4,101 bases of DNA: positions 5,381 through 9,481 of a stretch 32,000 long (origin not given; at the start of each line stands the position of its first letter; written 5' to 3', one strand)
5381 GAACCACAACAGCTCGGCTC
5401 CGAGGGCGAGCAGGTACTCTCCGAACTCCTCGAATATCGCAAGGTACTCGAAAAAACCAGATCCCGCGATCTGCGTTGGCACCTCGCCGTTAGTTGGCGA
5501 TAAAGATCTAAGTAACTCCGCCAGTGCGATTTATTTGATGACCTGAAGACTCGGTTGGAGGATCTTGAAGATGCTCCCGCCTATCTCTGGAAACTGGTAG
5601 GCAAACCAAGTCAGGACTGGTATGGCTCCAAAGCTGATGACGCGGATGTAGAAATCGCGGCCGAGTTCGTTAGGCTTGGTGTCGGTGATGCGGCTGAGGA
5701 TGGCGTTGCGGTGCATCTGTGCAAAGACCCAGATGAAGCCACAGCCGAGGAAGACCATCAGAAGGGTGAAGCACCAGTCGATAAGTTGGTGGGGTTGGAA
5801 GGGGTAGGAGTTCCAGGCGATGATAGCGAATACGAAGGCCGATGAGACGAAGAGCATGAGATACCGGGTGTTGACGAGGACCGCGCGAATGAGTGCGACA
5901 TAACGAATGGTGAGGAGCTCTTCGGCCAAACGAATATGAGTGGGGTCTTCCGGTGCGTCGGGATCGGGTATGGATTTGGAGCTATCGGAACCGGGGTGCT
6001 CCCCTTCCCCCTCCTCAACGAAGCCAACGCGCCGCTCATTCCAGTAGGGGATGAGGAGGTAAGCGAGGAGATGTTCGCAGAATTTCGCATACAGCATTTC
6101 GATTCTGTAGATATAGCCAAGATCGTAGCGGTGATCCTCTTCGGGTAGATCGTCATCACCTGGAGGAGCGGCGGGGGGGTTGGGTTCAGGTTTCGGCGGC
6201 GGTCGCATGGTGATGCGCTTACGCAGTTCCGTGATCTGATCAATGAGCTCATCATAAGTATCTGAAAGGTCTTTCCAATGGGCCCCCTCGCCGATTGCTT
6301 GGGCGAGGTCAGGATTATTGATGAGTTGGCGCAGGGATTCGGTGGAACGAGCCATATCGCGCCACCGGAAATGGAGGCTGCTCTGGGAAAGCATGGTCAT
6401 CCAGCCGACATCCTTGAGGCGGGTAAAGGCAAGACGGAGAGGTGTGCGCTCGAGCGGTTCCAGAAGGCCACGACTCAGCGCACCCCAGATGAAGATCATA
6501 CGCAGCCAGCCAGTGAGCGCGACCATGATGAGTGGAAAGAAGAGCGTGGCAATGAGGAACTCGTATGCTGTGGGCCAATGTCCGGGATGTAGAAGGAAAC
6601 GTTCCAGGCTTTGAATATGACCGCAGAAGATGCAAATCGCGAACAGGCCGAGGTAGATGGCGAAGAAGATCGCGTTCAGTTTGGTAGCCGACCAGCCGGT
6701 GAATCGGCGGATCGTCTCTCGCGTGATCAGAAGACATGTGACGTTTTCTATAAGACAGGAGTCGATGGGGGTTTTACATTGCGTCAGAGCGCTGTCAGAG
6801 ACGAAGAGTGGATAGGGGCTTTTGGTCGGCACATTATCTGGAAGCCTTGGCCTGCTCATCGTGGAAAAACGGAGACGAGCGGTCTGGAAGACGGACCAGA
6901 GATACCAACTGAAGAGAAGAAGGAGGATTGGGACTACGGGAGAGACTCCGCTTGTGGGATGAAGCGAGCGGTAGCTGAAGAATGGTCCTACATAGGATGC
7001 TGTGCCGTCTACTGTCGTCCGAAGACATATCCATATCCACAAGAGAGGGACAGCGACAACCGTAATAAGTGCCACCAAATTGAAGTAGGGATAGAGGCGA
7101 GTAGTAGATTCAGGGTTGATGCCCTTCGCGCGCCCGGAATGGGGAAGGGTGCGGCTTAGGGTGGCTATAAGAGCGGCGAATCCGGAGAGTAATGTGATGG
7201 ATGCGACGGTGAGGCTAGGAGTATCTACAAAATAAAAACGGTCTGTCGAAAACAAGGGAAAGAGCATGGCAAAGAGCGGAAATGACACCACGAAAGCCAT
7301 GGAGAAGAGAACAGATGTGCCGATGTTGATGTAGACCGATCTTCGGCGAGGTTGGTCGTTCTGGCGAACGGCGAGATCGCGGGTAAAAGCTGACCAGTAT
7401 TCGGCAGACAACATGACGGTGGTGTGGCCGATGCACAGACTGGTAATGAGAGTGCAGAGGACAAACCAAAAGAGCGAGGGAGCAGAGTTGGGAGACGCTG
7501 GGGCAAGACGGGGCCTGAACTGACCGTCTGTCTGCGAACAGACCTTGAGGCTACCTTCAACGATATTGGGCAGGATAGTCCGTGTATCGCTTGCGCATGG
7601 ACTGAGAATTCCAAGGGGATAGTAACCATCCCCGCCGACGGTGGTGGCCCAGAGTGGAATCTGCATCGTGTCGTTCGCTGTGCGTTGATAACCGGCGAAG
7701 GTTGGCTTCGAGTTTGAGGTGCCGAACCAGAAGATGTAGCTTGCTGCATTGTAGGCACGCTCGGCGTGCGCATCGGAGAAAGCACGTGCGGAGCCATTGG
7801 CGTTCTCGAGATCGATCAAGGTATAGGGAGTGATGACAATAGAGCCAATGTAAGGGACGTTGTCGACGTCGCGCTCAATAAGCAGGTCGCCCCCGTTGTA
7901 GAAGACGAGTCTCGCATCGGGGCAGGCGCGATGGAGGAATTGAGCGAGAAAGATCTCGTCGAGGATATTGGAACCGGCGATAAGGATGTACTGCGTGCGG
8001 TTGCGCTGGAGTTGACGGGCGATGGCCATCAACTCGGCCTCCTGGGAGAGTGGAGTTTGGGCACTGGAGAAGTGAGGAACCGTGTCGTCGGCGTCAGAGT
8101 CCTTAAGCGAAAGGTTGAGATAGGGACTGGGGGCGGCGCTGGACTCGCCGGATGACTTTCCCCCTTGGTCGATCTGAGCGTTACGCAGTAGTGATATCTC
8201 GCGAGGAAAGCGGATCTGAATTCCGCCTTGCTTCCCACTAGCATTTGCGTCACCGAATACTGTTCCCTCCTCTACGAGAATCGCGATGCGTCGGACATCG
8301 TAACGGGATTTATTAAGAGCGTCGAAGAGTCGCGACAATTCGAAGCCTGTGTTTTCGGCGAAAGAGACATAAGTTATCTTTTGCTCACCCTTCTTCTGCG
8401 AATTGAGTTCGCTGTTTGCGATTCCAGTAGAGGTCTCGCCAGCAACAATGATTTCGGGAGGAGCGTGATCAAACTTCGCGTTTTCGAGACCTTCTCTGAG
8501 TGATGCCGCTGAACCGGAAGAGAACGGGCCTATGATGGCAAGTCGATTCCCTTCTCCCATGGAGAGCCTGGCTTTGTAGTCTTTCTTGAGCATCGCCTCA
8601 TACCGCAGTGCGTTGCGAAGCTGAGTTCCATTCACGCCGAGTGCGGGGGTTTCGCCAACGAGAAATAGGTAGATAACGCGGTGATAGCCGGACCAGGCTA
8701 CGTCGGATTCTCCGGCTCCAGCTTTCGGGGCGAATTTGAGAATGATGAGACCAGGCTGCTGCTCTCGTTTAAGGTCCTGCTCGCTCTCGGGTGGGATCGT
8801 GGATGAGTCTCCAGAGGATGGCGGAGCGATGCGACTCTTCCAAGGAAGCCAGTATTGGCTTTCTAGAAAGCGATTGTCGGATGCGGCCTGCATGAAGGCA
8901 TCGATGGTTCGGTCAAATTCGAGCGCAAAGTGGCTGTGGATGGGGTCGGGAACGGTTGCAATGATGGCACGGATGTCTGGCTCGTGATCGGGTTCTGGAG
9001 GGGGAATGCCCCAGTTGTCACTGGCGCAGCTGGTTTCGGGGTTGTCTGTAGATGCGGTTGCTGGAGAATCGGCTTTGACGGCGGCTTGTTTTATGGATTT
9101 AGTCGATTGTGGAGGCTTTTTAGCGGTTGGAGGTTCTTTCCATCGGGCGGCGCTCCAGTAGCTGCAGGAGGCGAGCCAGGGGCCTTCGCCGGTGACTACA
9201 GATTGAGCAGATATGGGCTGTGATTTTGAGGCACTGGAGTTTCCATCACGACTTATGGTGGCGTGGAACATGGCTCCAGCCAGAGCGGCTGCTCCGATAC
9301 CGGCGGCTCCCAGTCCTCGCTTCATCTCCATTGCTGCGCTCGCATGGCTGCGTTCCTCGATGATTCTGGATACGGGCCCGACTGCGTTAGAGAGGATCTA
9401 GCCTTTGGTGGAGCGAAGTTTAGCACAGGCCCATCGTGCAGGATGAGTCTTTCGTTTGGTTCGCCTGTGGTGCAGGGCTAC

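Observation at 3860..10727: Two diverged, inward-facing copies of one non-coding module precede two convergent operons of unknown function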

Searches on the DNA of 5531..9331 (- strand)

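Call 73: search_rna_families(sources=[L027, L034, L041, L026, L020, L019, L010, L006], threshold=gathering)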
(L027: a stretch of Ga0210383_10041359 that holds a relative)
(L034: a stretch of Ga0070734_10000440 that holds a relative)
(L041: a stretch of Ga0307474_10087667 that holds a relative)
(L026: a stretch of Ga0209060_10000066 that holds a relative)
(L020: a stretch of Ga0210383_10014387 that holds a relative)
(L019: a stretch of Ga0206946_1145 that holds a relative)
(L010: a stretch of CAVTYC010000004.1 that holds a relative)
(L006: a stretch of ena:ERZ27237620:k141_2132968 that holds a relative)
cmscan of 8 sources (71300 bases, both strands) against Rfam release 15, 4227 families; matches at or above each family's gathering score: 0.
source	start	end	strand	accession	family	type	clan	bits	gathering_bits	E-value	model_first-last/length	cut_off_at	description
